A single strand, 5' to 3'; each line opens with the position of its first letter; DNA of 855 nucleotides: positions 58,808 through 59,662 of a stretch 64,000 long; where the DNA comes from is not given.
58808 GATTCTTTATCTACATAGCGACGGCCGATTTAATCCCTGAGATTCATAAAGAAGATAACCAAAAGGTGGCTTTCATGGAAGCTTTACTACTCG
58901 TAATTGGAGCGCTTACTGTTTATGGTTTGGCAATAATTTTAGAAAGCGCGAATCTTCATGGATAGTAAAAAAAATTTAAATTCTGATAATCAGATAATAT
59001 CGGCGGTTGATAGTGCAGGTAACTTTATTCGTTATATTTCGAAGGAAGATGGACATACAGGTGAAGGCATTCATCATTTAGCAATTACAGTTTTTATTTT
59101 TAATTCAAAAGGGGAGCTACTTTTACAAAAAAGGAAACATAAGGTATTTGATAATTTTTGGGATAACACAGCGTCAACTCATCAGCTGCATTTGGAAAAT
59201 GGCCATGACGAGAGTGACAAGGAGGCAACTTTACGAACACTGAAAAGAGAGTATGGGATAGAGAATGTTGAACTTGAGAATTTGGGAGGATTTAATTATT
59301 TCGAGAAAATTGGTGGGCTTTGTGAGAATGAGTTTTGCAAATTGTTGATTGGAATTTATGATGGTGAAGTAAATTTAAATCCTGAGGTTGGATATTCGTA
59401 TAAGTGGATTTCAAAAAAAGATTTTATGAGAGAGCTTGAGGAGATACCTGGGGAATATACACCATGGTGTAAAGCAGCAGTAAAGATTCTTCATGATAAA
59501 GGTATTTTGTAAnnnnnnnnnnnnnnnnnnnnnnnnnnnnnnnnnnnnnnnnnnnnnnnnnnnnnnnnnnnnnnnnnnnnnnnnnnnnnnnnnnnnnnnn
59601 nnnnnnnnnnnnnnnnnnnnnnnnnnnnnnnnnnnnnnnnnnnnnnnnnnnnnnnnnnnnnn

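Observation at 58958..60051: Tandem IDI-1-like NUDIX paralogs lacking the catalytic cysteine (Cys->Ser)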

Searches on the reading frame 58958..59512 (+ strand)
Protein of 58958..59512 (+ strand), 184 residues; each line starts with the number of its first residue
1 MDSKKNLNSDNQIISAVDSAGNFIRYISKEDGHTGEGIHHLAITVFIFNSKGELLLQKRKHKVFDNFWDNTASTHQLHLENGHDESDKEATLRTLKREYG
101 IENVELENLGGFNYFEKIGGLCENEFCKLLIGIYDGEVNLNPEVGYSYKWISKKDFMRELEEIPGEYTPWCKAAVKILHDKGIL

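Call 3: search_protein_families(library=pfam, proteins=[window:58958-59512:+], max_evalue=0.01)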
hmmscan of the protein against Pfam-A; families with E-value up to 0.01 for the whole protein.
window:58958-59512:+ (184 aa): 1 family
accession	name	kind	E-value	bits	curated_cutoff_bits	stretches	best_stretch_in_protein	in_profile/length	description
PF00293.34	NUDIX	-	7.9e-07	29.6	21.1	1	39-170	2-133/134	NUDIX domain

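Call 4: search_protein_families(library=ncbifam, proteins=[window:58958-59512:+], max_evalue=0.01)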
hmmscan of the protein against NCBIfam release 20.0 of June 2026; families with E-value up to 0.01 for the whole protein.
window:58958-59512:+ (184 aa): 4 families
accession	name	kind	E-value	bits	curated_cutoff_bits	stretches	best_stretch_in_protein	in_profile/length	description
NF002995.0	PRK03759.1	equivalog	1.3e-21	77.1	127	1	12-175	7-169/185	isopentenyl-diphosphate Delta-isomerase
TIGR02150.1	IPP_isom_1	equivalog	7e-20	71.5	105.8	1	17-173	4-157/159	isopentenyl-diphosphate delta-isomerase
NF041653.1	Nud_hyd_Meth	equivalog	1.1e-09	38.3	300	1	13-182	1-164/170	Nudix hydrolase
NF011922.0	PRK15393.1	equivalog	0.0035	17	152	1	17-155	16-146/182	NUDIX hydrolase YfcD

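Call 5: search_solved_structures(query=window:58958-59512:+, max_evalue=0.01, show_alignments=3)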
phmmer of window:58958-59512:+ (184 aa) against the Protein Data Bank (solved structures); distinct sequences matched with E-value up to 0.01: 13.
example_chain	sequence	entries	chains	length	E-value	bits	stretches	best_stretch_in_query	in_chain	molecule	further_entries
1ow2_A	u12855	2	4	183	7.4e-13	51.8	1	27-171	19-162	ISOPENTENYL-DIPHOSPHATE DELTA-ISOMERASE | ISOPENTENYL DIPHOSPHATE DELTA-ISOMERASE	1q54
1hx3_A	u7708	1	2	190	8.2e-13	51.7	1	27-171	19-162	ISOPENTENYL DIPHOSPHATE DELTA-ISOMERASE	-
1i9a_A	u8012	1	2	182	1.4e-12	50.9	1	27-171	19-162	ISOPENTENYL-DIPHOSPHATE DELTA-ISOMERASE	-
1nfs_A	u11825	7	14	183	1.4e-12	50.9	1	27-171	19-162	ISOPENTENYL-DIPHOSPHATE DELTA-ISOMERASE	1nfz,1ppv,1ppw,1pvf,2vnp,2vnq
1x84_A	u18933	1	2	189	1.5e-12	50.8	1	27-171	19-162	Isopentenyl-diphosphate delta-isomerase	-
1hzt_A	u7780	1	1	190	1.5e-12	50.7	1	27-171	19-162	ISOPENTENYL DIPHOSPHATE DELTA-ISOMERASE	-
2b2k_A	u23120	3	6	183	2.9e-12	49.9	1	27-171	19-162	Isopentenyl-diphosphate delta-isomerase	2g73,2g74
1x83_A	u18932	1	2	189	3.2e-12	49.7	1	27-171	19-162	Isopentenyl-diphosphate delta-isomerase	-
1r67_A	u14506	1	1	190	1.3e-11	47.7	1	27-171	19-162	Isopentenyl-diphosphate delta-isomerase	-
3hyq_A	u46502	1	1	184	1.7e-10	44.1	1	28-171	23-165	Isopentenyl-diphosphate Delta-isomerase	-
2dho_A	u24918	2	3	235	1.1e-08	38.2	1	18-173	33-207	Isopentenyl-diphosphate delta-isomerase 1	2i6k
2icj_A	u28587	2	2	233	1.2e-08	38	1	18-173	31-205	Isopentenyl-diphosphate delta isomerase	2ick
2pny_A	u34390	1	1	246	1.1e-06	31.6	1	13-174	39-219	Isopentenyl-diphosphate Delta-isomerase 2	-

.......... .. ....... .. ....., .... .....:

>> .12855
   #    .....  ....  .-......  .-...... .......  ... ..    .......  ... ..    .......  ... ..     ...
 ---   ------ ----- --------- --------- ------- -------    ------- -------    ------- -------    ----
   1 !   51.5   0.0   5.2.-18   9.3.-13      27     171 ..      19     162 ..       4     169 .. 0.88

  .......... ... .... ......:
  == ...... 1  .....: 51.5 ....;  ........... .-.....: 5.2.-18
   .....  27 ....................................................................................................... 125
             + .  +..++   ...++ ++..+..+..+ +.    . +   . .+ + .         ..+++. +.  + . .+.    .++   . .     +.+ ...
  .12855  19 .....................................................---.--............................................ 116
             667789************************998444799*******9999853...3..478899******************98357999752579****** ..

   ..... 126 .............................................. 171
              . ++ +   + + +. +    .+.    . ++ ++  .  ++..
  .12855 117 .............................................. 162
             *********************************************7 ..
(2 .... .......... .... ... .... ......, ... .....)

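Call 9: find_homologous_proteins(query=window:58958-59512:+, max_evalue=0.001)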
Query window:58958-59512:+ (184 aa): 439 proteins with E <= 0.001 among 480 candidates; the best 120 are listed.
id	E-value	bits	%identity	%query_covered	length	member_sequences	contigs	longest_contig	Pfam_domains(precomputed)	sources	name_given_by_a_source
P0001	1.4e-109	382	91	100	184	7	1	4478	PF00293.35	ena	-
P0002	7.2e-99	347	84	96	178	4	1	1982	PF00293.35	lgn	-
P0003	7.9e-99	347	84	97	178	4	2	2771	PF00293.35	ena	-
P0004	4.0e-98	345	83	95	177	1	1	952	PF00293.35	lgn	-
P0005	7.9e-96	337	83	95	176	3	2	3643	PF00293.35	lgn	-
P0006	3.9e-95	335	82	95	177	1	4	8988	PF00293.35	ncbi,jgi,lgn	-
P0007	1.3e-94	333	81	96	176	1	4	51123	PF00293.35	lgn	-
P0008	2.8e-94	332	82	95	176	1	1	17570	PF00293.35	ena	-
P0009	1.9e-92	326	81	95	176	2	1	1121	PF00293.35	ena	-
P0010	1.3e-91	323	80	95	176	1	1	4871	PF00293.35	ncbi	-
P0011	1.5e-91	323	79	97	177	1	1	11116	PF00293.35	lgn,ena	-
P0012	3.7e-91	322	77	95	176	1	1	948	PF00293.35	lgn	-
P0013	5.5e-91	321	82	94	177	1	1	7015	PF00293.35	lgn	-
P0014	2.7e-90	319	79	95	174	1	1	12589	PF00293.35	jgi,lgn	-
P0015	8.7e-90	317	78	96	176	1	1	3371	PF00293.35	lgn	-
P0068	3.8e-65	237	60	95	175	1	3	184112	PF00293.35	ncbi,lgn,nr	ncbi:NUDIX domain-containing protein [Candidatus Microgenomates bacterium]|nr:NUDIX domain-containin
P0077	4.1e-64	234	61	91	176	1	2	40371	PF00293.35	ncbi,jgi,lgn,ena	-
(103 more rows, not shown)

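Call 20: find_encoding_contigs(protein=P0068, flank=10000, max_places=2)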
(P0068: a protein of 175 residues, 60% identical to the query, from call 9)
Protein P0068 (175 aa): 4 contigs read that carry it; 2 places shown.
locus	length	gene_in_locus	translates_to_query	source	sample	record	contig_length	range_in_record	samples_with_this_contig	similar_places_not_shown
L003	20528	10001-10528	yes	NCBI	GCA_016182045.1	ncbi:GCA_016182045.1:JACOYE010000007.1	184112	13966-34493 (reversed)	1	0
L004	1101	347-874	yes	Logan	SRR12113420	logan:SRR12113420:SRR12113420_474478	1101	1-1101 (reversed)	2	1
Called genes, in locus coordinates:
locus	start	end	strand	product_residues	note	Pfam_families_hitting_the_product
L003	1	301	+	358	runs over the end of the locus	PF02661:Fic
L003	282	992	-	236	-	PF00990:GGDEF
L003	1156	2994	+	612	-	PF04675:DNA_ligase_A_N, PF01068:DNA_ligase_A_M, PF04679:DNA_ligase_A_C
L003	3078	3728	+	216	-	PF05635:23S_rRNA_IVP (weak)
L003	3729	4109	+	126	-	PF00903:Glyoxalase, PF18029:Glyoxalase_6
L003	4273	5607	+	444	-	PF27218:MJ0043_C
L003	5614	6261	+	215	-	PF00156:Pribosyltran, PF14681:UPRTase (weak)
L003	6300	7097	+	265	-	PF00459:Inositol_P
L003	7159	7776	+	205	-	PF01195:Pept_tRNA_hydro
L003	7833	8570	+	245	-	PF13462:Thioredoxin_4, PF01323:DSBA, PF13098:Thioredoxin_2 (faint), PF13462:Thioredoxin_4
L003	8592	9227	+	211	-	PF11303:DUF3105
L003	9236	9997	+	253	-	PF02535:Zip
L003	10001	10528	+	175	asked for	PF00293:NUDIX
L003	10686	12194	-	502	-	PF00293:NUDIX, PF22700:MVD-like_N, PF00288:GHMP_kinases_N, PF18376:MDD_C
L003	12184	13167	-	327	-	PF00288:GHMP_kinases_N, PF08544:GHMP_kinases_C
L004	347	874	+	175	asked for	PF00293:NUDIX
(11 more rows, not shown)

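Call 21: find_encoding_contigs(protein=P0077, flank=10000, max_places=2)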
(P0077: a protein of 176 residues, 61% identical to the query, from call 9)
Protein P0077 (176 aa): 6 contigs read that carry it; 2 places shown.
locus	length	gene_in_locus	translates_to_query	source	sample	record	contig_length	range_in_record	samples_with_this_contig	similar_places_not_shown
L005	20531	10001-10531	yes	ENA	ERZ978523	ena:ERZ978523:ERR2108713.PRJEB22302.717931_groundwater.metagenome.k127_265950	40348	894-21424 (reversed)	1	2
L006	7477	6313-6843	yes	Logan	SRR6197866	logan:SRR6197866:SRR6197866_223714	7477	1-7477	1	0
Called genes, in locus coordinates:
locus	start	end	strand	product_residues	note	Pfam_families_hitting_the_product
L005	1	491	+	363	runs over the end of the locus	PF02661:Fic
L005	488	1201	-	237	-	-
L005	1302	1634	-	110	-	-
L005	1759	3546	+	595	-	PF04675:DNA_ligase_A_N, PF01068:DNA_ligase_A_M, PF04679:DNA_ligase_A_C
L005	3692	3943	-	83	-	-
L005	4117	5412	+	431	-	PF27218:MJ0043_C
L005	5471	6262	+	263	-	PF00459:Inositol_P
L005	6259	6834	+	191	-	PF01195:Pept_tRNA_hydro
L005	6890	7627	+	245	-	PF13462:Thioredoxin_4, PF13098:Thioredoxin_2 (faint), PF01323:DSBA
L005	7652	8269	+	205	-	PF11303:DUF3105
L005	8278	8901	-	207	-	PF01794:Ferric_reduct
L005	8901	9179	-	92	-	-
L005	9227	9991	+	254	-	PF02535:Zip, PF06570:DUF1129 (faint), PF02535:Zip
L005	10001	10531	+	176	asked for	PF00293:NUDIX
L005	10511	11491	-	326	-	PF22700:MVD-like_N, PF00288:GHMP_kinases_N, PF18376:MDD_C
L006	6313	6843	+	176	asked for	PF00293:NUDIX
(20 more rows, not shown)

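Call 22: search_protein_representatives(protein=window:58958-59512:+)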
Query: 184 residues. Proteins with E-value up to 0.001 (for the whole library): 1584; up to 1e-10: 261; up to 1e-30: 14. The best 150 are listed.
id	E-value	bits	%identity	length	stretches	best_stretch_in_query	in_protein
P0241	1.5e-52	194.3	53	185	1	2-181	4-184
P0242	4.5e-47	176.5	51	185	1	12-175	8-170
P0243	6.5e-44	166.1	48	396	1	10-176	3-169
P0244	6.9e-43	162.8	44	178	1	13-176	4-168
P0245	1.9e-41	158.1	48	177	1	14-179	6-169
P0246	3.3e-41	157.3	46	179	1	10-177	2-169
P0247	2.1e-37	144.9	44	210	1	12-181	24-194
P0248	4.4e-37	143.9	41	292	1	7-179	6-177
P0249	8.3e-37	143.0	40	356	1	4-182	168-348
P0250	6.2e-36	140.1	40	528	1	12-178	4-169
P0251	1.4e-34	135.7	42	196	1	12-179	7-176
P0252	5.3e-34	133.8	40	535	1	17-180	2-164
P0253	1.3e-33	132.6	38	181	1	7-183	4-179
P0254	4.6e-31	124.3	41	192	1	14-183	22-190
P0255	7.5e-29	117.0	32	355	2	16-181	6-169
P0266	2.9e-21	92.3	40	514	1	17-178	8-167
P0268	2.5e-20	89.2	38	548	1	15-176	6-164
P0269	3.0e-20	89.0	38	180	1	12-176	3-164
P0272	4.5e-20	88.4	40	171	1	12-175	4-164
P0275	2.9e-19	85.8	36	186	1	12-176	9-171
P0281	2.7e-18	82.6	39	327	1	11-176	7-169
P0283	3.2e-18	82.4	38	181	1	12-176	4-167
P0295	9.0e-17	77.7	37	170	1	24-172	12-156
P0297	1.1e-16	77.3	33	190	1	5-172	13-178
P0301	3.8e-16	75.6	33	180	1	15-175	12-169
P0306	4.8e-16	75.3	35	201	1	29-176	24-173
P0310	9.2e-16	74.4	38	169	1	10-178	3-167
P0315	2.6e-15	72.9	35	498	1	15-176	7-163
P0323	7.9e-15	71.3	33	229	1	11-178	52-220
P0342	7.4e-14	68.1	33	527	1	15-183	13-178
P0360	2.1e-13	66.6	30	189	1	5-174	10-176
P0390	7.5e-13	64.9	31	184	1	10-171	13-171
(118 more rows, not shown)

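Call 24: search_protein_families(library=pfam, proteins=[P0243, P0248, P0249, P0250, P0252, P0266, P0268, P0281, P0315, P0342], max_evalue=0.001)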
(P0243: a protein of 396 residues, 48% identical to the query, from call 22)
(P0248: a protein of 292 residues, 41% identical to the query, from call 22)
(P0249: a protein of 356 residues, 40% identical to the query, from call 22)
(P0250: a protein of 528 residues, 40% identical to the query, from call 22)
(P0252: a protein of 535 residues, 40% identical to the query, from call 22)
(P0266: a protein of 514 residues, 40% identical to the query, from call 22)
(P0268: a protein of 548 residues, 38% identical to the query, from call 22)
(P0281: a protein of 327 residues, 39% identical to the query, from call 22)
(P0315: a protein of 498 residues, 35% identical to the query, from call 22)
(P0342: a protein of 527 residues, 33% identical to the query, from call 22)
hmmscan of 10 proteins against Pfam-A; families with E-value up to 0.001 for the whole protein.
P0243 (396 aa): 2 families
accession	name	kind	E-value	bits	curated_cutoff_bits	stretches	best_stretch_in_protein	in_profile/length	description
PF01255.24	Prenyltransf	-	1.3e-82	277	27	1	180-395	1-219/219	Putative undecaprenyl diphosphate synthase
PF00293.34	NUDIX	-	1.3e-11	45.1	21.1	1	33-163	2-133/134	NUDIX domain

P0248 (292 aa): 2 families
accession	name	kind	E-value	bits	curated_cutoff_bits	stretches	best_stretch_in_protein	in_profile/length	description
PF00293.34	NUDIX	-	1.6e-11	44.8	21.1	1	37-168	1-133/134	NUDIX domain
PF00348.22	polyprenyl_synt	-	5.9e-09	35.9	27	1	235-292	12-65/251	Polyprenyl synthetase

P0249 (356 aa): 1 family
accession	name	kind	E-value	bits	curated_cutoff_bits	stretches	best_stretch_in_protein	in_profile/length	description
PF00293.34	NUDIX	-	7.3e-12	45.9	21.1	1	204-330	2-128/134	NUDIX domain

P0250 (528 aa): 2 families
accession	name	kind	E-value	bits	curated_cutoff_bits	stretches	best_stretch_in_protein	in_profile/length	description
PF00348.22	polyprenyl_synt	-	3.6e-47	161.1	27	1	228-478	12-250/251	Polyprenyl synthetase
PF00293.34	NUDIX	-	8.5e-10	39.2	21.1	1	30-161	1-133/134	NUDIX domain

P0252 (535 aa): 2 families
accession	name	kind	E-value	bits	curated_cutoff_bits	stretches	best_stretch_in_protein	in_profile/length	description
PF00348.22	polyprenyl_synt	-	4.4e-49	167.4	27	1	222-480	12-245/251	Polyprenyl synthetase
PF00293.34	NUDIX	-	2.5e-10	40.9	21.1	1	24-154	2-133/134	NUDIX domain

P0266 (514 aa): 2 families
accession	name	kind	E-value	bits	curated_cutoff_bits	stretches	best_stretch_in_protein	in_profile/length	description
PF00348.22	polyprenyl_synt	-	1e-60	205.5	27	1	205-464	2-249/251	Polyprenyl synthetase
PF00293.34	NUDIX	-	4.6e-17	62.7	21.1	1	30-159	2-134/134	NUDIX domain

P0268 (548 aa): 2 families
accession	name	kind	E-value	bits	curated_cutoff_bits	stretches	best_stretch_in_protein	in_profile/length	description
PF00293.34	NUDIX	-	3.4e-12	46.9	21.1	1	31-159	3-134/134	NUDIX domain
PF00348.22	polyprenyl_synt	-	1.7e-07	31.1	27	1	240-484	13-246/251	Polyprenyl synthetase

P0281 (327 aa): 2 families
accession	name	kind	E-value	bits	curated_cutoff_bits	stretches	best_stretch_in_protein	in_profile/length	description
PF00293.34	NUDIX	-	1.4e-28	100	21.1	2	35-157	2-127/134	NUDIX domain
PF14815.12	NUDIX_4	-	2.2e-05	24.7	35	0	41-149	2-98/113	NUDIX domain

P0315 (498 aa): 2 families
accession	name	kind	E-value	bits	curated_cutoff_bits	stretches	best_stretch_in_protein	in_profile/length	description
PF00293.34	NUDIX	-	2.4e-18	66.9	21.1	1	31-152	2-128/134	NUDIX domain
PF00348.22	polyprenyl_synt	-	6.4e-18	65.3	27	1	226-435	18-245/251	Polyprenyl synthetase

P0342 (527 aa): 2 families
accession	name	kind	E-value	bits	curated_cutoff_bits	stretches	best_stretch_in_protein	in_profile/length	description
PF00348.22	polyprenyl_synt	-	1.8e-53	181.8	27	1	222-476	5-248/251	Polyprenyl synthetase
PF00293.34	NUDIX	-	3.6e-16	59.8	21.1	1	37-166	2-134/134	NUDIX domain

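Call 33: list_cluster_members(proteins=[P0243, P0250, P0252, P0244, P0253, P0269, P0275, P0297, P0283, P0255])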
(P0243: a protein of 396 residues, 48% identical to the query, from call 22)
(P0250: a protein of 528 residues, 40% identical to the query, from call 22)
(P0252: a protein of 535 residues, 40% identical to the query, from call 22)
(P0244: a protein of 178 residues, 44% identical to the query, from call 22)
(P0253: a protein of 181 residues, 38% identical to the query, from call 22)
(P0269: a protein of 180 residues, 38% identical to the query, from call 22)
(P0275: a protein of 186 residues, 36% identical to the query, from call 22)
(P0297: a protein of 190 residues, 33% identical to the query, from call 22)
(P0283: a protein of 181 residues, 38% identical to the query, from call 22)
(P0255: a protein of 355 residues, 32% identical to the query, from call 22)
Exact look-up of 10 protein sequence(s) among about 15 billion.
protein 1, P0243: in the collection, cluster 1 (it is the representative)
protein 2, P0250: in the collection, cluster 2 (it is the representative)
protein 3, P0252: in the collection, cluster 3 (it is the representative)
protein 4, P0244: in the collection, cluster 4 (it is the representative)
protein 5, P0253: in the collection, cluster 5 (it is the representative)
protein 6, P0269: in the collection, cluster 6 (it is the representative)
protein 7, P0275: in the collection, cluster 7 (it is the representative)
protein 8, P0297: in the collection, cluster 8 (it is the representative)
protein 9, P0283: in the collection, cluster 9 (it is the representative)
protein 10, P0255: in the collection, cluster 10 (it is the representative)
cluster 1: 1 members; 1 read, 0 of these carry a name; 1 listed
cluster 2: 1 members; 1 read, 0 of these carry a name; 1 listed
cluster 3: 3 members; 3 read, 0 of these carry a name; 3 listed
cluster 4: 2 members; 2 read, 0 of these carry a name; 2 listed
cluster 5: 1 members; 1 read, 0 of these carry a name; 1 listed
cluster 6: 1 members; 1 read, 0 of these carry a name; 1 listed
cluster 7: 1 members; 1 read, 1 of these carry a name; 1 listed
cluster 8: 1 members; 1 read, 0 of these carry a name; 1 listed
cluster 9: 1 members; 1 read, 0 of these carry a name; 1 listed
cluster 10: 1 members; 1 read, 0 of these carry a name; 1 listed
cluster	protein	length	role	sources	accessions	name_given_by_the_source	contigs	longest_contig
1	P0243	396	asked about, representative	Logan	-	-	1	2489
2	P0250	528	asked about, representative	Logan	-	-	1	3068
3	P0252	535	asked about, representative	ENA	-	-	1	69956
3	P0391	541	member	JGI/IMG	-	-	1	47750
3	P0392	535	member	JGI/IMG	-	-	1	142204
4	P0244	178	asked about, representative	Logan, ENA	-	-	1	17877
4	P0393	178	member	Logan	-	-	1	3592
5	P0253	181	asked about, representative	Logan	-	-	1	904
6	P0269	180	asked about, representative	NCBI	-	-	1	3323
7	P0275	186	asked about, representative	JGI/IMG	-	isopentenyl-diphosphate delta-isomerase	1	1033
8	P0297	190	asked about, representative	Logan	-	-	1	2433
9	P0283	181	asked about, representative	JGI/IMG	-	-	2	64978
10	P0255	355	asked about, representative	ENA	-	-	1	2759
